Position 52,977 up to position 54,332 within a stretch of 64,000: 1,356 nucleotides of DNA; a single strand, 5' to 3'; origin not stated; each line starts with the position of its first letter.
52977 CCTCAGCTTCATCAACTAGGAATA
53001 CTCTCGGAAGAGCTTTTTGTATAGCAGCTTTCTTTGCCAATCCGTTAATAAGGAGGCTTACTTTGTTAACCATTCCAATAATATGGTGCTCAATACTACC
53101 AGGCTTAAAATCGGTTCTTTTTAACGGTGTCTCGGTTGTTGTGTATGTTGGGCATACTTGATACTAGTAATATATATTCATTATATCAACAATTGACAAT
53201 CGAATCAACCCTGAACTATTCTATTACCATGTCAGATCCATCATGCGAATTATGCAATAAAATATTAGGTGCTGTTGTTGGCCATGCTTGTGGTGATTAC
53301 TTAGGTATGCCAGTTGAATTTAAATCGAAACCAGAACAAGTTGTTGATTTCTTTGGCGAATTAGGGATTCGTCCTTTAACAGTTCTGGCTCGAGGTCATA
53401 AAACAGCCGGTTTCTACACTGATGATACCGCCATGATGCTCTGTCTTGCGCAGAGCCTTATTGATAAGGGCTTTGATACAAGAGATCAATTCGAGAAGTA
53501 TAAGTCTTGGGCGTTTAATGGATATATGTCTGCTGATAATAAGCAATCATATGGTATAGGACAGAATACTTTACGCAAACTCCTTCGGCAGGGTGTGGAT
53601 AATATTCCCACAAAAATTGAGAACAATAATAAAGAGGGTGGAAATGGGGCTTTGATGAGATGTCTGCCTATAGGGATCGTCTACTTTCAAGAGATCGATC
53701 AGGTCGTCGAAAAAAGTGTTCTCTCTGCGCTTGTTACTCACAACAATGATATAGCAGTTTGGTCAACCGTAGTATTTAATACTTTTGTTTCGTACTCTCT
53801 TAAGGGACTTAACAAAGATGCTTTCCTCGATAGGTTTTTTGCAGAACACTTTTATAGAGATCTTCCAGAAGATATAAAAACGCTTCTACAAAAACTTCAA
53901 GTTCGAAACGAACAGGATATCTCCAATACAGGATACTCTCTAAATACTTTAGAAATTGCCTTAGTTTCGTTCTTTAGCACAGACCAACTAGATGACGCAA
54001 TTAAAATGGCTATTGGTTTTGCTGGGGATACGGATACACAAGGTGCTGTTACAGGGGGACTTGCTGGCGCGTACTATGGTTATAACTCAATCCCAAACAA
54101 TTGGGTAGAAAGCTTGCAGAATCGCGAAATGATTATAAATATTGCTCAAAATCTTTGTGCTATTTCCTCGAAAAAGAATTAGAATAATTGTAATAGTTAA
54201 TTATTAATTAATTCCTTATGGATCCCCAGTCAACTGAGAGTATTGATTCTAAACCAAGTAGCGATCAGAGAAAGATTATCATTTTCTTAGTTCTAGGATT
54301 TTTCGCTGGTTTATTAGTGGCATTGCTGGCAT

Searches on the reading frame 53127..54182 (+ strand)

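Call 83: search_protein_families(library=pfam, proteins=[window:53127-54182:+], max_evalue=0.001)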
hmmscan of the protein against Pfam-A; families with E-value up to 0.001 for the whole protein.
window:53127-54182:+ (351 aa): 1 family
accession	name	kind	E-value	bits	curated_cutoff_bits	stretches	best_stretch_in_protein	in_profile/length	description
PF03747.19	ADP_ribosyl_GH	-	4.2e-63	214.1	26.2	1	48-324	1-286/287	ADP-ribosylglycohydrolase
